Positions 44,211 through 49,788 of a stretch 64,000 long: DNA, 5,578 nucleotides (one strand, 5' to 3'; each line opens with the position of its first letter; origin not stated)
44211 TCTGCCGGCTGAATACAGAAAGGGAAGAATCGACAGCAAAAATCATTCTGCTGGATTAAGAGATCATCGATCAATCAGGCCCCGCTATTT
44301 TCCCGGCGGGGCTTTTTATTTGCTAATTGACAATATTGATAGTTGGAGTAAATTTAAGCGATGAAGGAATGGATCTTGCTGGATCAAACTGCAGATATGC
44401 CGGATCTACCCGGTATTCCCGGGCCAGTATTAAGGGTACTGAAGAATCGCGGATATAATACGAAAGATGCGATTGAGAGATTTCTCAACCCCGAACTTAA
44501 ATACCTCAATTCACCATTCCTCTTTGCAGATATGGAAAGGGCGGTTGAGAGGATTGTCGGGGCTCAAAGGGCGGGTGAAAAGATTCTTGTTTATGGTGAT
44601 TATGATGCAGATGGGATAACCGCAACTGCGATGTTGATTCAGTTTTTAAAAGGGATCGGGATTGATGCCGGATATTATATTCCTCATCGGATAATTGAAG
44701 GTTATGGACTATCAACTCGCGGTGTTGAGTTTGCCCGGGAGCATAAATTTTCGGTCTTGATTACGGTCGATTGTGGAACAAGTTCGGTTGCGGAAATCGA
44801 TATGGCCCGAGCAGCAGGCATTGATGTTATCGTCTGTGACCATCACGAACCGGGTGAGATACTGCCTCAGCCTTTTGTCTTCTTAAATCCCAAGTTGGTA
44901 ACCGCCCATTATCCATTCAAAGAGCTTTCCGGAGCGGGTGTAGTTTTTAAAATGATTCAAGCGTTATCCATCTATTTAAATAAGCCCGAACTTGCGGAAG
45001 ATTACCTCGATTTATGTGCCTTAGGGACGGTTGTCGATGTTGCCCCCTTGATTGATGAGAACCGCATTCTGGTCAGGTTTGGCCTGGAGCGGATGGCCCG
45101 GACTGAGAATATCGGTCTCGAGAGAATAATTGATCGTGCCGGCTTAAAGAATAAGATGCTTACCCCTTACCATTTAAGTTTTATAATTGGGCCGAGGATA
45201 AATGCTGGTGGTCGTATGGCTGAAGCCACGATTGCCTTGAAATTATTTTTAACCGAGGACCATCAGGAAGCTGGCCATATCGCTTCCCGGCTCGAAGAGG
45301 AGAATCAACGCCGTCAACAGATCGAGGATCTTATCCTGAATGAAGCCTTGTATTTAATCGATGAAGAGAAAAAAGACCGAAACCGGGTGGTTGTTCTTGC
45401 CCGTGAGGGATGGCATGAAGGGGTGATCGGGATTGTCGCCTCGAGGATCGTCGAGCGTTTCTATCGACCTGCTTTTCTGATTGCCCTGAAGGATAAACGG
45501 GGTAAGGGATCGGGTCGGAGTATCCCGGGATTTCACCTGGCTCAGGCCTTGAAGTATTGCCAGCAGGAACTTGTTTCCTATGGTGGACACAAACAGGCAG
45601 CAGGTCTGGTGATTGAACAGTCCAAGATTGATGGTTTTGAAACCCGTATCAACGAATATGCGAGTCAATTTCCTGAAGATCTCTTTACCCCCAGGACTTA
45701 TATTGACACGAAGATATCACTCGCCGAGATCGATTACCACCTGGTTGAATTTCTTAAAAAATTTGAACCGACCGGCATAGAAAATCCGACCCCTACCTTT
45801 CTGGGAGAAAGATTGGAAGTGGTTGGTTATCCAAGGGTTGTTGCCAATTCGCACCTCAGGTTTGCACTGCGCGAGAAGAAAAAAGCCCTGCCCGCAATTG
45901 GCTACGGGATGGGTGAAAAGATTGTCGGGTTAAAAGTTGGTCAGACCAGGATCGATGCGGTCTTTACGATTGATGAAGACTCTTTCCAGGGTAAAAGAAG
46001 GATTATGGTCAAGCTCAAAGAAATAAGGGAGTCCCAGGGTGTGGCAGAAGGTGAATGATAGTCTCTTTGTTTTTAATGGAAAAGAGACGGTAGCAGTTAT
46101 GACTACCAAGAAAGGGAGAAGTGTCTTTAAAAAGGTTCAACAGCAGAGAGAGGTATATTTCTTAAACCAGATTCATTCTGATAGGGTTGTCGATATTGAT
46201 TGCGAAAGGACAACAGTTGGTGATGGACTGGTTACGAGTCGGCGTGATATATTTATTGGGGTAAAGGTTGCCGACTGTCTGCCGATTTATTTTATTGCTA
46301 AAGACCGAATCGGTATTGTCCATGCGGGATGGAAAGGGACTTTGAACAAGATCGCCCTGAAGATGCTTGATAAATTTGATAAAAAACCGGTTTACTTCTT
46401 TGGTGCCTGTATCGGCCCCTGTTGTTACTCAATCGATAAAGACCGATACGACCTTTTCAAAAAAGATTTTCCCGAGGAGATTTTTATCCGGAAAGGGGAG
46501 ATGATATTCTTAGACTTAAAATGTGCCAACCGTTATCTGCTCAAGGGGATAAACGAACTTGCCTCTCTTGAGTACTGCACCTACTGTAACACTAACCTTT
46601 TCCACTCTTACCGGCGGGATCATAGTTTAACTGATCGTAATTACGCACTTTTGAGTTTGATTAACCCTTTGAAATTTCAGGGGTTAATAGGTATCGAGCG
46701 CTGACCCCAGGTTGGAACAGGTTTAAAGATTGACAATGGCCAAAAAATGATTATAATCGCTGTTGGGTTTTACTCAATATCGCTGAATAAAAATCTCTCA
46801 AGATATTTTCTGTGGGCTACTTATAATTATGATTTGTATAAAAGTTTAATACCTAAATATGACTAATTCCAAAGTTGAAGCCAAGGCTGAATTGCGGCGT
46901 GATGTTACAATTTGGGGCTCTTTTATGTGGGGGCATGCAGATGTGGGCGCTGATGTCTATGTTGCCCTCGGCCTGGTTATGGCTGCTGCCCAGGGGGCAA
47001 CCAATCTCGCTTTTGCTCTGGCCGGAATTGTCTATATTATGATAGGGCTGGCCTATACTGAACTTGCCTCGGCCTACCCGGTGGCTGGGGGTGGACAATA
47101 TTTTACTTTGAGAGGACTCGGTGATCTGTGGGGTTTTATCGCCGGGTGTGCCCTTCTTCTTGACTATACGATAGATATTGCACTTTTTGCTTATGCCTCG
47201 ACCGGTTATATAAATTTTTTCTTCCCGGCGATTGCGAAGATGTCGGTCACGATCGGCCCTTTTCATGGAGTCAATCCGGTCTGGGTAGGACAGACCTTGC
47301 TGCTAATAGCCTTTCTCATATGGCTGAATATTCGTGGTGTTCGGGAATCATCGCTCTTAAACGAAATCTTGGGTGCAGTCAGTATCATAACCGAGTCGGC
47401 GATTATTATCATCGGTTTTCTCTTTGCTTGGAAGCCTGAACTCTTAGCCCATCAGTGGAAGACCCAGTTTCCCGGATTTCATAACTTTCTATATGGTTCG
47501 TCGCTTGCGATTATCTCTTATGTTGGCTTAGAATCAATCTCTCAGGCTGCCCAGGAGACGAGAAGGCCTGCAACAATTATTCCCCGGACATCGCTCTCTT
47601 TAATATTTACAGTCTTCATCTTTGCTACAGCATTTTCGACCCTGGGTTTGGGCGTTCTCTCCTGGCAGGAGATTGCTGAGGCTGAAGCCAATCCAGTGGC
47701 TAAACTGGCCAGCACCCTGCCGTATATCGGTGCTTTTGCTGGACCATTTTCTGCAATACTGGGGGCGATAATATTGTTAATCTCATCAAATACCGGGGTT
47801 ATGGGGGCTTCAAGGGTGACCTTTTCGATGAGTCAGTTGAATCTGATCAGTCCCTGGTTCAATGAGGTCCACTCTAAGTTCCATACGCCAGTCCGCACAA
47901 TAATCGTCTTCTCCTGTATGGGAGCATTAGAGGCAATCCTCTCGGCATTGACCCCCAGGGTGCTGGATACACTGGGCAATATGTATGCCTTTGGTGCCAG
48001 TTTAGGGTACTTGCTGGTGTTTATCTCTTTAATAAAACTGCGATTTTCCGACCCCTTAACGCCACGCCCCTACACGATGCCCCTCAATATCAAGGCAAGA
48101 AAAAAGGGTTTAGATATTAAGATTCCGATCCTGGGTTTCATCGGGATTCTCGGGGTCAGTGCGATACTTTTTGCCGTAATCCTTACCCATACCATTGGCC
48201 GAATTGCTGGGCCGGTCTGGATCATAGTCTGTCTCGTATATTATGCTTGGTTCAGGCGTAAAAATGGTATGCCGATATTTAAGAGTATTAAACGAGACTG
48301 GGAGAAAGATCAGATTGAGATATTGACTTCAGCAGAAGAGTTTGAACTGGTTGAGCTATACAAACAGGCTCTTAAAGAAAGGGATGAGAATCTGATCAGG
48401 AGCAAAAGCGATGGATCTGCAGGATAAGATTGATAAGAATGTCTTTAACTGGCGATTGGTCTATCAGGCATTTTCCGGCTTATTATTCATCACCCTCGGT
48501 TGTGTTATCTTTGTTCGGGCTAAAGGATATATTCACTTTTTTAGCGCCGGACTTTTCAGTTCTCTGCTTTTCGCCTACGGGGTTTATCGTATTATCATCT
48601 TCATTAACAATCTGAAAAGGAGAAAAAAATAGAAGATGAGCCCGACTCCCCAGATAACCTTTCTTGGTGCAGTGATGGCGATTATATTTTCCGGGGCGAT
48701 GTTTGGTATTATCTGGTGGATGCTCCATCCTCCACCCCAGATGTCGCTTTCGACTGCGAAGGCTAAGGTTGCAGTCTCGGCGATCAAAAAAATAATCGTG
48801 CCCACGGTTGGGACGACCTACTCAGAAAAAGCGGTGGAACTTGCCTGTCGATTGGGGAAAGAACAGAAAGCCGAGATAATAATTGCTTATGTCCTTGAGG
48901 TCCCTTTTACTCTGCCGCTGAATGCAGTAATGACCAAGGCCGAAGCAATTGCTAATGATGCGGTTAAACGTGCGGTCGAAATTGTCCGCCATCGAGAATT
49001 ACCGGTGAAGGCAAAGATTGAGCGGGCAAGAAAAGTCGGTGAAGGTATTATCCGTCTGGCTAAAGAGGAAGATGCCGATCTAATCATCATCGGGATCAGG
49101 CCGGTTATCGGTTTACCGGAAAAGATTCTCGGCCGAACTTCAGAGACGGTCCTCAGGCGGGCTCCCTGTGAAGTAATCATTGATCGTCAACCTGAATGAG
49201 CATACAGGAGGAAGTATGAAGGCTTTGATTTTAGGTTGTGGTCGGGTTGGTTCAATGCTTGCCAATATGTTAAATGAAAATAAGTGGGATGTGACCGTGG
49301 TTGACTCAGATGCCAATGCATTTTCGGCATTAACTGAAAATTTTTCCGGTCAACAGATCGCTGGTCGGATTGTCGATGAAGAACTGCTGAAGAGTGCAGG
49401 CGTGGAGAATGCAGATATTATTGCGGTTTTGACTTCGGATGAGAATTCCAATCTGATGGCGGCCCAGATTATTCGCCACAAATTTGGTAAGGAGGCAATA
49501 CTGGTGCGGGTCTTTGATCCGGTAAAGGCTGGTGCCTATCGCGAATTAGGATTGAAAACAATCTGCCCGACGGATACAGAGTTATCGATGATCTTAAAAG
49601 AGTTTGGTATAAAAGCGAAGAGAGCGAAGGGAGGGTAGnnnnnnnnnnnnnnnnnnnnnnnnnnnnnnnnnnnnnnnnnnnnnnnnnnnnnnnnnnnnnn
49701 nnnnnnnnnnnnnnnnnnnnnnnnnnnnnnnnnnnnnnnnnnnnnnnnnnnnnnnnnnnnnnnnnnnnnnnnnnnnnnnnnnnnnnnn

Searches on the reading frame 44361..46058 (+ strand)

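Call 26: search_protein_families(library=pfam, proteins=[window:44361-46058:+], max_evalue=0.00001)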
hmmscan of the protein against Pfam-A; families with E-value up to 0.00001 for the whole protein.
window:44361-46058:+ (565 aa): 3 families
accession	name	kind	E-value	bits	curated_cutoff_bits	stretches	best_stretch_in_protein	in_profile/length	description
PF01368.27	DHH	-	1.7e-27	96.6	28.1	1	74-223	1-125/125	DHH family, N-terminal domain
PF17768.7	RecJ_OB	-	3.1e-20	72.7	27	1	448-553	1-106/107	RecJ OB domain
PF02272.25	DHHA1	-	3.8e-13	50.2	25.9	1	342-435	3-101/102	DHHA1 domain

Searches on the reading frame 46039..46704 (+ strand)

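Call 26: search_protein_families(library=pfam, proteins=[window:46039-46704:+], max_evalue=0.00001)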
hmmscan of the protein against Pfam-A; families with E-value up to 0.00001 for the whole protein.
window:46039-46704:+ (221 aa): 1 family
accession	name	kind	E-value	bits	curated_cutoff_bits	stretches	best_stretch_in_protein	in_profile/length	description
PF02578.20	Cu-oxidase_4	-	8.1e-38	130.6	22.9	1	30-203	36-235/238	Multi-copper polyphenol oxidoreductase laccase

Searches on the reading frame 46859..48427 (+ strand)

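Call 26: search_protein_families(library=pfam, proteins=[window:46859-48427:+], max_evalue=0.00001)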
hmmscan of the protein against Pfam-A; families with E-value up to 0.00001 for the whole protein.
window:46859-48427:+ (522 aa): 2 families
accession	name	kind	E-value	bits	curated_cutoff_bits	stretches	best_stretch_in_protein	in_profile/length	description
PF13520.12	AA_permease_2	-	1.9e-41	142.8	27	1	30-461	16-424/427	Amino acid permease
PF00324.27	AA_permease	-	2.1e-27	96.4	24.6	1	30-395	12-382/470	Amino acid permease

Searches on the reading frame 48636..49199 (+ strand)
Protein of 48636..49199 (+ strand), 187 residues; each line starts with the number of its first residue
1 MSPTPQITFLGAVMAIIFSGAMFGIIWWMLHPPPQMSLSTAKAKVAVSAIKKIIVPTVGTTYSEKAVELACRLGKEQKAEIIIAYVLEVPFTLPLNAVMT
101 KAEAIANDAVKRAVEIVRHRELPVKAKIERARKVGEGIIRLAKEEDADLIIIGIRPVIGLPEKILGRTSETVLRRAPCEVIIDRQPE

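Call 23: search_protein_families(library=ncbifam, proteins=[window:48636-49199:+], max_evalue=0.00001)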
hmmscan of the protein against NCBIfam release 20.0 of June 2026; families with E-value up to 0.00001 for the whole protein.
window:48636-49199:+ (187 aa): 0 families

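Call 27: search_protein_families(library=pfam, proteins=[window:48636-49199:+], max_evalue=0.00001)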
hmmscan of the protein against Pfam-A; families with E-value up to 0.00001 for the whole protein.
window:48636-49199:+ (187 aa): 1 family
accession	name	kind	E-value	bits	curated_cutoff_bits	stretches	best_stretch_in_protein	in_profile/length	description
PF00582.32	Usp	-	2.3e-21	77.3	24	1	50-182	2-139/141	Universal stress protein family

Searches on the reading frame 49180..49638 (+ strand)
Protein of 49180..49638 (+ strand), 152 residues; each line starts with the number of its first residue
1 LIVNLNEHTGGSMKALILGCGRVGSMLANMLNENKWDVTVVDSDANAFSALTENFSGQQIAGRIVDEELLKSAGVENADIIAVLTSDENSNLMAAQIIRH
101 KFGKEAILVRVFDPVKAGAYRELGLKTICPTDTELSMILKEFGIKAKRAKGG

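Call 23: search_protein_families(library=ncbifam, proteins=[window:49180-49638:+], max_evalue=0.00001)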
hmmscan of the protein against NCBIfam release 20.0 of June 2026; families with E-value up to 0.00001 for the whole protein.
window:49180-49638:+ (152 aa): 15 families
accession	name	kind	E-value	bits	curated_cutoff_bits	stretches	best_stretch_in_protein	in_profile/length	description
NF007039.0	PRK09496.3-2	equivalog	1.1e-19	70.6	293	1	13-114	1-101/446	Trk system potassium transporter TrkA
NF007032.0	PRK09496.1-4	equivalog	3.3e-19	69.2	309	1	13-111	1-99/457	Trk system potassium transporter TrkA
NF007030.0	PRK09496.1-1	equivalog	2.8e-16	59.2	371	1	13-110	1-98/458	Trk system potassium transporter TrkA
NF007031.0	PRK09496.1-2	equivalog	1.4e-15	57.3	289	1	13-103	1-91/458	Trk system potassium transporter TrkA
NF007041.0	PRK09496.3-4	equivalog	3.7e-13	49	386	1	13-115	1-102/450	Trk system potassium transporter TrkA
NF007043.0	PRK09496.3-6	equivalog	1e-12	47.6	384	1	12-111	231-330/445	Trk system potassium transporter TrkA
NF007033.0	PRK09496.1-5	equivalog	1.2e-12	47.6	338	1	13-118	1-105/449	Trk system potassium transporter TrkA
NF007038.0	PRK09496.2-6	equivalog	1.2e-12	47.4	374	1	13-111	1-98/445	Trk system potassium transporter TrkA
NF007034.0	PRK09496.2-1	subfamily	5.2e-12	45.4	344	1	13-98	1-85/445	Trk system potassium transporter TrkA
NF002973.0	PRK03659.1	equivalog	8.7e-12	44.4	804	1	14-125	402-512/602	glutathione-regulated potassium-efflux system protein KefB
NF007040.0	PRK09496.3-3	equivalog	7e-11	41.3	455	1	14-111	5-101/462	Trk system potassium transporter TrkA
NF007035.0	PRK09496.2-2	equivalog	1.2e-10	40.7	521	1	13-119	1-106/455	Trk system potassium transporter TrkA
NF002924.0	PRK03562.1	equivalog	1.3e-09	37.1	752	1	13-127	403-516/623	glutathione-regulated potassium-efflux system protein KefC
NF007036.0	PRK09496.2-3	subfamily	2.5e-09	36.4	407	1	9-111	227-330/448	Trk system potassium transporter TrkA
NF007037.0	PRK09496.2-4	equivalog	8.4e-08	31.4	445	1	13-117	1-104/454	Trk system potassium transporter TrkA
